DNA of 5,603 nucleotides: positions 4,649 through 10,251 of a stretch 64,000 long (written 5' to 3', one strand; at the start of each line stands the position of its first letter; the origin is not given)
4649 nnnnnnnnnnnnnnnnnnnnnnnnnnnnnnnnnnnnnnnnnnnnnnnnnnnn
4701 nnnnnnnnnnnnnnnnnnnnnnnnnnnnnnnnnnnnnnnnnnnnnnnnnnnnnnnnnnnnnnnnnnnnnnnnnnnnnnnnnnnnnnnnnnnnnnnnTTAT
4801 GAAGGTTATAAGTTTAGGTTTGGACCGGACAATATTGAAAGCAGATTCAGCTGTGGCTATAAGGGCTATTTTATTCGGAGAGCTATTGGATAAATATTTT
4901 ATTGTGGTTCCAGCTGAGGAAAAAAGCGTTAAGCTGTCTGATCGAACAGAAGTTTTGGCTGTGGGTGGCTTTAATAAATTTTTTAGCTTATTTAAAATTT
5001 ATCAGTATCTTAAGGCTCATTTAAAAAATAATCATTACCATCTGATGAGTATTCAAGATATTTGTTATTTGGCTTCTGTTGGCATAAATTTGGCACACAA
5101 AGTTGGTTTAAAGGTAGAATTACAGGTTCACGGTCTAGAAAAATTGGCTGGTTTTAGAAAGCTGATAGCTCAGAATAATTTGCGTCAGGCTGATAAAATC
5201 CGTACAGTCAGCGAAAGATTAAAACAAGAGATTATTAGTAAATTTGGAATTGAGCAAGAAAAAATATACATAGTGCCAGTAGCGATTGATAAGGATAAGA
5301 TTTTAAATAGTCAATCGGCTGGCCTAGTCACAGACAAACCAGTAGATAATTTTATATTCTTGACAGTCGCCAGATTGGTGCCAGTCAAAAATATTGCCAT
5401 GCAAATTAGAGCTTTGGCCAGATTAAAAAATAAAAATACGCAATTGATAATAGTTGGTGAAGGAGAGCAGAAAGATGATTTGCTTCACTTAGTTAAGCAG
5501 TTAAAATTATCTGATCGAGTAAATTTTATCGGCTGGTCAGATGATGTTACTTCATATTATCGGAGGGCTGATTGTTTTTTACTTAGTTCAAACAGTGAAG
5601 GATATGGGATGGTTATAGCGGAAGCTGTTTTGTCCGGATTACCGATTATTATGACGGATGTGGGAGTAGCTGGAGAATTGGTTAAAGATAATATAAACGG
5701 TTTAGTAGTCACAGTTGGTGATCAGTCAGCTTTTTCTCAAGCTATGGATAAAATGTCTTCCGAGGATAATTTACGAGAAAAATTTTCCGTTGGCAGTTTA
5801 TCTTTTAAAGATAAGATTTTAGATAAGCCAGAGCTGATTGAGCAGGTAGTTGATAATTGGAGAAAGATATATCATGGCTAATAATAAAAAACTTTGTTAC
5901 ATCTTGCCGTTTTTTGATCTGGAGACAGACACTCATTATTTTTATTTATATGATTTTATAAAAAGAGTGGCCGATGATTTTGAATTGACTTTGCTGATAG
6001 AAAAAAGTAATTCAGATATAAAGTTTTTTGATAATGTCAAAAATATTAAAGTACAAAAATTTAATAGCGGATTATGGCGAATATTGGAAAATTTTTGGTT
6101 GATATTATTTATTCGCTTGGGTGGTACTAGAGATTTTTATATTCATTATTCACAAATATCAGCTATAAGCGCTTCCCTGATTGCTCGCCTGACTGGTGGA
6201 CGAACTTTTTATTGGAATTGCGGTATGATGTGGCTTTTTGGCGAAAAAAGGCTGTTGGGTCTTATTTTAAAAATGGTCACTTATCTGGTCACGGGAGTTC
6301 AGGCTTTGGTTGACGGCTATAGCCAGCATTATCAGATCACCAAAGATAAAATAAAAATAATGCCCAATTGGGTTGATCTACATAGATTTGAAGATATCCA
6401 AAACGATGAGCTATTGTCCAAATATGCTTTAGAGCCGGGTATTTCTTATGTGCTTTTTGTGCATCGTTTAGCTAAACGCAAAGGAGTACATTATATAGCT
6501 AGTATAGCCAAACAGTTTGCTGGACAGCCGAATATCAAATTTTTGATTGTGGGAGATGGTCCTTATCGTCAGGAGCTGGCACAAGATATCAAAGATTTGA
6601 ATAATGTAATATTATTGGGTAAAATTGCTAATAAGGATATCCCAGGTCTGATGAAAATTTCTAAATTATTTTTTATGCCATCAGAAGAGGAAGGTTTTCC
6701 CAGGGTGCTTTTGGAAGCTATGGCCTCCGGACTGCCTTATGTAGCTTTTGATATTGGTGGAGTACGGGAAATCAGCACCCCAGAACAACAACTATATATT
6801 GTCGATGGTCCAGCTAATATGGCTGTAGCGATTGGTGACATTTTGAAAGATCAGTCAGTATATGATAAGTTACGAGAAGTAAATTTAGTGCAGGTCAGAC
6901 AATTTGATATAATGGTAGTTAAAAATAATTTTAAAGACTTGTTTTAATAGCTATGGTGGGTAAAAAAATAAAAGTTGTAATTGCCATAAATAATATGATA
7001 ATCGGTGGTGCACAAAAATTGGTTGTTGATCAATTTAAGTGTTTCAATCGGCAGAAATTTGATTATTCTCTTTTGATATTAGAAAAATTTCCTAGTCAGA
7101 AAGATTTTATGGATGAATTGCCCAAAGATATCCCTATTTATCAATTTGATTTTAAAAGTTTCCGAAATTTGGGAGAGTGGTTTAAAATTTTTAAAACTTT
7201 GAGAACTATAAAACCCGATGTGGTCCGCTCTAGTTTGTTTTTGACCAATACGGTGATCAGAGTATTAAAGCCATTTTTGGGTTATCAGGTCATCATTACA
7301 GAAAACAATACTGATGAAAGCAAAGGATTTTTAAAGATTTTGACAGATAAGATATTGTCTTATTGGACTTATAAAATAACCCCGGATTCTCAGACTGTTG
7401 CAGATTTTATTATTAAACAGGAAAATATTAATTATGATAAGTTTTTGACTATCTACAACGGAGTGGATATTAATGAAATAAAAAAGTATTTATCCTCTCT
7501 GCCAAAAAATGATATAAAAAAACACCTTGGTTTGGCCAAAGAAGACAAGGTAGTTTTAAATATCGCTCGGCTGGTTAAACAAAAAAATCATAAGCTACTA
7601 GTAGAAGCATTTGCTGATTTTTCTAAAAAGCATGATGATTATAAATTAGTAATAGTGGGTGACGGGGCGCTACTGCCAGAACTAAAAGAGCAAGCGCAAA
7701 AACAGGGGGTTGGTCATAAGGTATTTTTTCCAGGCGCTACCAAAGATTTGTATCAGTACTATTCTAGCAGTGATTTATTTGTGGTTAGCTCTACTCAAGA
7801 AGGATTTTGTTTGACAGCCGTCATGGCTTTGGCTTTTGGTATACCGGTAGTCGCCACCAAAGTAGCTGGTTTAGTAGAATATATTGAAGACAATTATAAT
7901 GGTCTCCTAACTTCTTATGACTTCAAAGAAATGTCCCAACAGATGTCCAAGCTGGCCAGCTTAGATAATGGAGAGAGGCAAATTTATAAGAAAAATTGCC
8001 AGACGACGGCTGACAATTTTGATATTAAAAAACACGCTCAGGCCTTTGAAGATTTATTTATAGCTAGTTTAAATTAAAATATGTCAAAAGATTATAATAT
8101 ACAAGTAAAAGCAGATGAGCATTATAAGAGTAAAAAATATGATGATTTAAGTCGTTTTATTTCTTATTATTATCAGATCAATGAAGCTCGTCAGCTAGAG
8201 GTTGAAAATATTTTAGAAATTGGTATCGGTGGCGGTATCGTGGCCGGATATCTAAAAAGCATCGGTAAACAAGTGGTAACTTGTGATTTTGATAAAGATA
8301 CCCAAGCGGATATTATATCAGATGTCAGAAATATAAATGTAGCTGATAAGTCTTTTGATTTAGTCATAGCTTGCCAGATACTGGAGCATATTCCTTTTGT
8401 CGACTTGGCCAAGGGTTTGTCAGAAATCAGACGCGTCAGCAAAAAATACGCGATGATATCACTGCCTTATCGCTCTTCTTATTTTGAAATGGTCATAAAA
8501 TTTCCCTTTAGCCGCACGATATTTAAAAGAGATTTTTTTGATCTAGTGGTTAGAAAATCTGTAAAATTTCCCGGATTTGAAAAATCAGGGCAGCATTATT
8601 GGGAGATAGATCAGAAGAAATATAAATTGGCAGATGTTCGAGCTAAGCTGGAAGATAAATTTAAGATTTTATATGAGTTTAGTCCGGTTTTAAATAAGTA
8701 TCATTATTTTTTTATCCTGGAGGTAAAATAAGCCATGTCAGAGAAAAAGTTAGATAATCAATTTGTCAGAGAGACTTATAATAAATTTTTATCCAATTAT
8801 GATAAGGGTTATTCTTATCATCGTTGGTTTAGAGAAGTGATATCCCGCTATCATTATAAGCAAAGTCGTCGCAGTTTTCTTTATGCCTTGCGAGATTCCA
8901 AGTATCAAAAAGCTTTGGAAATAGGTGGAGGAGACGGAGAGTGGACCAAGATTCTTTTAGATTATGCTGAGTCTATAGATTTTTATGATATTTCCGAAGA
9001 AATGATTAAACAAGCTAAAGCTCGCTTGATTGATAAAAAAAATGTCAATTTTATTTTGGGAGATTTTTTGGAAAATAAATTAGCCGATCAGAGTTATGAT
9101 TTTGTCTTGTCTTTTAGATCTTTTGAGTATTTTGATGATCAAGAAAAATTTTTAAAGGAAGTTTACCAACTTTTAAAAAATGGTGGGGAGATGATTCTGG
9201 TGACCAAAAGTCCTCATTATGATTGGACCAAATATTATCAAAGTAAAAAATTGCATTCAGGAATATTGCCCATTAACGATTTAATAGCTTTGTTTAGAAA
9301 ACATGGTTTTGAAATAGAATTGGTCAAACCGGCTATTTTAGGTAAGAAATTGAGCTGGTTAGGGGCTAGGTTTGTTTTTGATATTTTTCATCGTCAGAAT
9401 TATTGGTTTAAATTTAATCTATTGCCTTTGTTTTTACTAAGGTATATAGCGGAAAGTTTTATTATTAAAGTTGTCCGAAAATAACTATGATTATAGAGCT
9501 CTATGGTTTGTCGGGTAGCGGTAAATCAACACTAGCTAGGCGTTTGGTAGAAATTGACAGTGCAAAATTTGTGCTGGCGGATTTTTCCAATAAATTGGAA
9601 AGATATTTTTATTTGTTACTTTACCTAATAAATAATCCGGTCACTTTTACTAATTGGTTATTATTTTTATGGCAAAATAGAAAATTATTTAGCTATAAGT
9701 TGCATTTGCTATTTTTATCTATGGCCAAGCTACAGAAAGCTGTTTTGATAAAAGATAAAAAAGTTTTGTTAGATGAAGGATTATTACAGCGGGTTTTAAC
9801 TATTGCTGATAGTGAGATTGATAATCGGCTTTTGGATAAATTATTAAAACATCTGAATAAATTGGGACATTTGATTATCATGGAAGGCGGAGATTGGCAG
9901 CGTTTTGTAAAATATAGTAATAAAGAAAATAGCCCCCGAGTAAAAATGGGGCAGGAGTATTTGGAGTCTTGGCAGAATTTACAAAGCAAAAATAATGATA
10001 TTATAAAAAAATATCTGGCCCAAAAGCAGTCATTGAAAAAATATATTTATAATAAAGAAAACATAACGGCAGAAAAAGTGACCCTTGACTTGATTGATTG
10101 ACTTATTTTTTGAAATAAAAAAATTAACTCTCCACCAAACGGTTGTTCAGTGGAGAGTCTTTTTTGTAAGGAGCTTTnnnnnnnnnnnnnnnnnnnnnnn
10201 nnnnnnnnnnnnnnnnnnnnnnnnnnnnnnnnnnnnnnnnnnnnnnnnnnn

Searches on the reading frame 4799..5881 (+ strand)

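Call 6: search_protein_families(library=pfam, proteins=[window:4799-5881:+], max_evalue=0.001)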
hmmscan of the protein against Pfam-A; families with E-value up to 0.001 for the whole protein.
window:4799-5881:+ (360 aa): 4 families
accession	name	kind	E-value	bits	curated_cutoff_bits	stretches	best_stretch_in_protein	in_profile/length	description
PF00534.26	Glycos_transf_1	-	4.8e-40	137.3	26.4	1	179-330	10-166/172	Glycosyl transferases group 1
PF13692.12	Glyco_trans_1_4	-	3.5e-32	112.1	27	1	186-319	3-139/142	Glycosyl transferases group 1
PF20706.3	GT4-conflict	-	2.5e-10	40.3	26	1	128-318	144-340/385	Family 4 Glycosyltransferase in conflict systems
PF13439.12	Glyco_transf_4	-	2.5e-08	34.6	28.5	1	59-166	52-169/170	Glycosyltransferase Family 4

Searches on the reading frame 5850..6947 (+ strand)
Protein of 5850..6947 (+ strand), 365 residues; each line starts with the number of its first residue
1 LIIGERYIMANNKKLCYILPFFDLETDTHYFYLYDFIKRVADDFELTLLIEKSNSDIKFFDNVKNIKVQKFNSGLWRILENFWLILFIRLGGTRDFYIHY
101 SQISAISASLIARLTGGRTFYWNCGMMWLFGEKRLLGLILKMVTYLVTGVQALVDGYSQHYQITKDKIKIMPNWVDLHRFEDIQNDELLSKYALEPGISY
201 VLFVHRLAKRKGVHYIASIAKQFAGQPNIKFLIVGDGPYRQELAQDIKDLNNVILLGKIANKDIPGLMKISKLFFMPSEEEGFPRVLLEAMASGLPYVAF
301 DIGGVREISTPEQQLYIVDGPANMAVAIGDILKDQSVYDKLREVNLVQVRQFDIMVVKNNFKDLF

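Call 6: search_protein_families(library=pfam, proteins=[window:5850-6947:+], max_evalue=0.001)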
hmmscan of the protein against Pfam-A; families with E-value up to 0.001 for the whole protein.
window:5850-6947:+ (365 aa): 2 families
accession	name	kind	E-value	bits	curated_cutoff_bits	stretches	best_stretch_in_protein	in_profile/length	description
PF00534.26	Glycos_transf_1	-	3.9e-32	111.6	26.4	1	194-343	11-167/172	Glycosyl transferases group 1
PF13692.12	Glyco_trans_1_4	-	1.2e-28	100.6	27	1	200-334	3-142/142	Glycosyl transferases group 1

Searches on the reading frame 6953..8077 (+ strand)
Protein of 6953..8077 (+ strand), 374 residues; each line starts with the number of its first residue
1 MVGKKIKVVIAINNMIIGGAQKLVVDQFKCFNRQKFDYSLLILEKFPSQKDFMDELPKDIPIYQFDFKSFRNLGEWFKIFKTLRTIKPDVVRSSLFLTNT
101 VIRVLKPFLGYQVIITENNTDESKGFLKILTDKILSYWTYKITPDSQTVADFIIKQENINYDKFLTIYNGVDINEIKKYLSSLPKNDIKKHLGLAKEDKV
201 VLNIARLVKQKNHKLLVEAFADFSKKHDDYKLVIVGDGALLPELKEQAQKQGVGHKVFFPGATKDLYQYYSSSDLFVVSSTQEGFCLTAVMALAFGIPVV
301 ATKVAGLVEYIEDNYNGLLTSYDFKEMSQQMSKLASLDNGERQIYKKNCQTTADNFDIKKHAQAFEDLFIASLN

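Call 6: search_protein_families(library=pfam, proteins=[window:6953-8077:+], max_evalue=0.001)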
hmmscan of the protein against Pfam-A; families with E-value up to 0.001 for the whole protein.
window:6953-8077:+ (374 aa): 4 families
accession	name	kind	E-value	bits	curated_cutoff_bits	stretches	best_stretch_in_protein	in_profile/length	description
PF00534.26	Glycos_transf_1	-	3.2e-39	134.6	26.4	1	185-345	2-165/172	Glycosyl transferases group 1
PF13692.12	Glyco_trans_1_4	-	5.3e-32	111.5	27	1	199-335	2-140/142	Glycosyl transferases group 1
PF20706.3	GT4-conflict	-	1.5e-10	41.1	26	1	197-331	196-340/385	Family 4 Glycosyltransferase in conflict systems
PF13439.12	Glyco_transf_4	-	7.1e-08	33.1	28.5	1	17-174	1-169/170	Glycosyltransferase Family 4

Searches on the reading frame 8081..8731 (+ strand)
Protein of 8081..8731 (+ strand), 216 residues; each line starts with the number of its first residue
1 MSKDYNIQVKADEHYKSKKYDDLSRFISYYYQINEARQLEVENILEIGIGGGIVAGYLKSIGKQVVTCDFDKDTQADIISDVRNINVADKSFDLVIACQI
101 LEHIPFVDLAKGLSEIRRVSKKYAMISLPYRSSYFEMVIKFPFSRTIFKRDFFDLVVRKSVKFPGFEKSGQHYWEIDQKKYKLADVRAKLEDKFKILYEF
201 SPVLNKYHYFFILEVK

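Call 6: search_protein_families(library=pfam, proteins=[window:8081-8731:+], max_evalue=0.001)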
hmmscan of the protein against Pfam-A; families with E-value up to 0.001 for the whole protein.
window:8081-8731:+ (216 aa): 5 families
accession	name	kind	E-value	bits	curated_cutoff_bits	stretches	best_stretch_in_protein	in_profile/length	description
PF08241.18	Methyltransf_11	-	1.1e-11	45.6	21.2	1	45-122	1-89/95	Methyltransferase domain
PF13649.12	Methyltransf_25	-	1.9e-08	35.3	27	1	44-121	1-94/97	Methyltransferase domain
PF13489.12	Methyltransf_23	-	4e-07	30.3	27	1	36-133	18-123/164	Methyltransferase domain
PF08242.18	Methyltransf_12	-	0.00041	21.5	30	0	46-121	2-93/98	Methyltransferase domain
PF05148.21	Methyltransf_8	-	0.00048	20.5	27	1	40-139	72-167/219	Hypothetical methyltransferase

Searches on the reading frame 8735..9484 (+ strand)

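Call 6: search_protein_families(library=pfam, proteins=[window:8735-9484:+], max_evalue=0.001)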
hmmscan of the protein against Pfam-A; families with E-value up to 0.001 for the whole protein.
window:8735-9484:+ (249 aa): 14 families
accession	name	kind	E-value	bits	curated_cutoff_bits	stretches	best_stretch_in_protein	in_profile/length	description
PF08241.18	Methyltransf_11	-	2.5e-20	73.3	21.2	1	61-154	1-94/95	Methyltransferase domain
PF13649.12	Methyltransf_25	-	1.3e-18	67.9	27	1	61-151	2-97/97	Methyltransferase domain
PF08242.18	Methyltransf_12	-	1.9e-17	64.2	30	1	61-152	1-97/98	Methyltransferase domain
PF13489.12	Methyltransf_23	-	1.1e-15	58.2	27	1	54-195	20-162/164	Methyltransferase domain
PF13847.12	Methyltransf_31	-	1.3e-14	54.6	27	1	57-159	4-113/145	Methyltransferase domain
PF01209.24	Ubie_methyltran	-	7.1e-14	52.1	20.1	1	5-159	3-155/233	ubiE/COQ5 methyltransferase family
PF01564.23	Spermine_synth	-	5.9e-07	29.6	22.9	1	54-176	16-151/186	Spermine/spermidine synthase domain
PF05219.18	DREV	-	6.2e-07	29.2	26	1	54-169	92-200/265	DREV methyltransferase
PF00891.24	Methyltransf_2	-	4.3e-06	26.7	22.3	1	56-158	62-167/210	O-methyltransferase domain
PF05401.17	NodS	-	4.6e-06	27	24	1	38-155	23-144/201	Nodulation protein S (NodS)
PF05175.20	MTS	-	1.2e-05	25.5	23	1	44-159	19-142/170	Methyltransferase small domain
PF00398.26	RrnaAD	-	3.4e-05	23.5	24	1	56-119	30-93/263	Ribosomal RNA adenine dimethylase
PF09960.14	DUF2194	-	7e-05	21.8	30.4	1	47-158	15-120/582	Uncharacterised protein conserved in bacteria (DUF2194)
PF05891.18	Methyltransf_PK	-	0.00012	22.1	27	1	54-155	53-159/218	AdoMet dependent proline di-methyltransferase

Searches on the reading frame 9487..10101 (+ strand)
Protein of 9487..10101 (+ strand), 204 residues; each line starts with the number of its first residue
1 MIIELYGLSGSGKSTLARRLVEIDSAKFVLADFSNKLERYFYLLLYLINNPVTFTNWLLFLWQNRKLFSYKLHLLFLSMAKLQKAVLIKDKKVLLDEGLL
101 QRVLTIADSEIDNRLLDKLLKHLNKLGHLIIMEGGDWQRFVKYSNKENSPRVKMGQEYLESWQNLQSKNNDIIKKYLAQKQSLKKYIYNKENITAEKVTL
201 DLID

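Call 6: search_protein_families(library=pfam, proteins=[window:9487-10101:+], max_evalue=0.001)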
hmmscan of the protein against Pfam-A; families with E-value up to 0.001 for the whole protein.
window:9487-10101:+ (204 aa): 4 families
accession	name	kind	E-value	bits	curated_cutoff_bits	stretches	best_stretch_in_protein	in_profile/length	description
PF13238.12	AAA_18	-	0.00019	22.3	29.4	0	3-23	1-21/128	AAA domain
PF13401.12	AAA_22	-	0.00033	21.4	27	1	2-81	7-65/130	AAA domain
PF13671.12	AAA_33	-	0.00049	20.9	27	0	3-26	2-25/143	AAA domain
PF05729.18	NACHT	-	0.00088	19.6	26.7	0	5-22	5-22/167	NACHT domain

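Call 49: search_solved_structures(query=window:9487-10098:+, max_evalue=1)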
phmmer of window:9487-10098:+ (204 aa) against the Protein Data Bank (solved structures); distinct sequences matched with E-value up to 1: 0.

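Call 50: search_protein_families(library=ncbifam, proteins=[window:9487-10098:+], max_evalue=0.01)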
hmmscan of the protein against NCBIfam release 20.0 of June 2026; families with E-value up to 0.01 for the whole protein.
window:9487-10098:+ (204 aa): 3 families
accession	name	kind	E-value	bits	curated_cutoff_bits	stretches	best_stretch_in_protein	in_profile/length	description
NF004041.0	PRK05541.1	subfamily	0.0058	16.7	127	0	1-22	8-29/176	adenylyl-sulfate kinase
NF002981.0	PRK03695.1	equivalog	0.0066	15.8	281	0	113-143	173-203/253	vitamin B12 ABC transporter ATP-binding protein BtuD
NF041744.1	RdrB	equivalog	0.0093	14.5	800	0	93-195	275-374/850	antiviral RADAR system adenosine deaminase RdrB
